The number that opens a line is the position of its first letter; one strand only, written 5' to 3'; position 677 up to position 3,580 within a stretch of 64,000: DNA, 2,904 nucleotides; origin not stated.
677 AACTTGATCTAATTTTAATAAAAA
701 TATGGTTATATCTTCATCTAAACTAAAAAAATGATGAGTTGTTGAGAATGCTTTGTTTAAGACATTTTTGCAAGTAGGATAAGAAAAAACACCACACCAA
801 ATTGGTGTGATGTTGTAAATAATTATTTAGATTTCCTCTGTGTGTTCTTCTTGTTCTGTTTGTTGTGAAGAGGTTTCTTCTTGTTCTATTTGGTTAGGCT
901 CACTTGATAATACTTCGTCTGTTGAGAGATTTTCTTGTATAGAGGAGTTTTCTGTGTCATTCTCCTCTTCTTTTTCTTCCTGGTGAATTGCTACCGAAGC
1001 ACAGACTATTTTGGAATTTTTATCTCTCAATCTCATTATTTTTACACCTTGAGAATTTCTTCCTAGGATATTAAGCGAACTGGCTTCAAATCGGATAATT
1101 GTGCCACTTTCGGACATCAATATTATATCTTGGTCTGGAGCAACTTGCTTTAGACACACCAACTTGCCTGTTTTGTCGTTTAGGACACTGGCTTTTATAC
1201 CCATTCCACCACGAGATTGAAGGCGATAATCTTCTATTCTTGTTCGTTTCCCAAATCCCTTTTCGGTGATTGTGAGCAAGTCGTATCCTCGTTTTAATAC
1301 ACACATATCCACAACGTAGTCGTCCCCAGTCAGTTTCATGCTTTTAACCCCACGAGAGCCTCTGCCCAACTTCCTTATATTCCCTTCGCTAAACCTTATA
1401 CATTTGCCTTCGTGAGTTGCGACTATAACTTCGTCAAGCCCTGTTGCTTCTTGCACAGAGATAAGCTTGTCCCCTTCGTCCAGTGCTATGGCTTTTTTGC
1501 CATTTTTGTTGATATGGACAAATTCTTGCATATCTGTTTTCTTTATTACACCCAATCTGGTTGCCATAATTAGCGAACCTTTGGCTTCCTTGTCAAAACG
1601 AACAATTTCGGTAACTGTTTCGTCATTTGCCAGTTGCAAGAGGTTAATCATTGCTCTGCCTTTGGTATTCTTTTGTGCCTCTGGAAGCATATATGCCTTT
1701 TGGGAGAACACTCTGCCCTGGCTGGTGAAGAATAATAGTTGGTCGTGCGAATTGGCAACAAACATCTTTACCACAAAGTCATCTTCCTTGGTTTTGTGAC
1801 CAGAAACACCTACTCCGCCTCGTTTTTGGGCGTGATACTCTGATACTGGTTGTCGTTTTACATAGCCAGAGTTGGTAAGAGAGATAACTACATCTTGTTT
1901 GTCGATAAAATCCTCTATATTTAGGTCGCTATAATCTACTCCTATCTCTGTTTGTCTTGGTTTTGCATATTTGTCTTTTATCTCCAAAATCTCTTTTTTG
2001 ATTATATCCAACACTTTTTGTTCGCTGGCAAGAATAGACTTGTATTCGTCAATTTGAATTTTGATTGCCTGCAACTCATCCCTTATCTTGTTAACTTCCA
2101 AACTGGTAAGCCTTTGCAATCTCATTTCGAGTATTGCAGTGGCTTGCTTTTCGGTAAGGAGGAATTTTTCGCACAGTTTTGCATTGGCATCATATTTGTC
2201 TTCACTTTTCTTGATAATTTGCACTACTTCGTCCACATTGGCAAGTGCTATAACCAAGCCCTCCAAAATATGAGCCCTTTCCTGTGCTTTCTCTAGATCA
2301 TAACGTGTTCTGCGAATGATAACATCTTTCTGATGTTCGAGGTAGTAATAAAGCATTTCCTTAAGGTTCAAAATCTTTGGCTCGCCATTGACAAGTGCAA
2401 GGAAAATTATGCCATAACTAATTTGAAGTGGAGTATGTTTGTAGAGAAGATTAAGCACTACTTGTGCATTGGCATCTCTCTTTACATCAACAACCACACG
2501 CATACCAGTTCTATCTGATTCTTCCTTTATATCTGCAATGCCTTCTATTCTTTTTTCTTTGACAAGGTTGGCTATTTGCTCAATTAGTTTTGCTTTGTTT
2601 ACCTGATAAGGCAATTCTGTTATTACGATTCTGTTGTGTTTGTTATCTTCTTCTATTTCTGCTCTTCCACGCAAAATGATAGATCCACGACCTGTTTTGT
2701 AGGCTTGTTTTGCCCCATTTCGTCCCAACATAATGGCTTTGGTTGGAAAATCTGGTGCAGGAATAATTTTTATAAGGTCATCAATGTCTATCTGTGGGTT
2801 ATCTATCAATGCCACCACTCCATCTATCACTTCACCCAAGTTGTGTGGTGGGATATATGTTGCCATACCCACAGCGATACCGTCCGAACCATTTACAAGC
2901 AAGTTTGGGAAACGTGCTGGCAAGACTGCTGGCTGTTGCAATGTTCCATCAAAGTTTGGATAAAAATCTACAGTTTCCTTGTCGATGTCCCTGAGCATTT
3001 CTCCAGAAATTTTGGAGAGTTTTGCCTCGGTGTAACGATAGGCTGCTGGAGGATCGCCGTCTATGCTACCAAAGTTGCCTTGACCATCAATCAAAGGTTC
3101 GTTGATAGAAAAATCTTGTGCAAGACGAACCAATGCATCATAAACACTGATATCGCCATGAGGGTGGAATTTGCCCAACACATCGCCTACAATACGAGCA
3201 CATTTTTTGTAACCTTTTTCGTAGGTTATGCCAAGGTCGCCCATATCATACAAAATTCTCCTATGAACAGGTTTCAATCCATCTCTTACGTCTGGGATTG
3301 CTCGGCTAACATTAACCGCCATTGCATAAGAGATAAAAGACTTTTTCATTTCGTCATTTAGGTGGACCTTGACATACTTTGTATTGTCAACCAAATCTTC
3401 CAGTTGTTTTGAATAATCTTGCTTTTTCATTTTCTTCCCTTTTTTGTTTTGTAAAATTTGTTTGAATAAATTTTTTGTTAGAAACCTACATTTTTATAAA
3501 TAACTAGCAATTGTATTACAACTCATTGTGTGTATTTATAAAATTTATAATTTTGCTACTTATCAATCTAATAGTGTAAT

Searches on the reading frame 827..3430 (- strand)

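Call 7: search_protein_families(library=pfam, proteins=[window:827-3430:-])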
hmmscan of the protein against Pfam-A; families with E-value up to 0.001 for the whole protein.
window:827-3430:- (867 aa): 2 families
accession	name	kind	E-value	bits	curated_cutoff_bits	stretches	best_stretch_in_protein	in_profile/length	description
PF00521.26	DNA_topoisoIV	-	1e-168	562.1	31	1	43-481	1-431/432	DNA gyrase/topoisomerase IV, subunit A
PF03989.18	DNA_gyraseA_C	-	1.5e-64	213.6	27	6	666-709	1-44/48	DNA gyrase C-terminal domain, beta-propeller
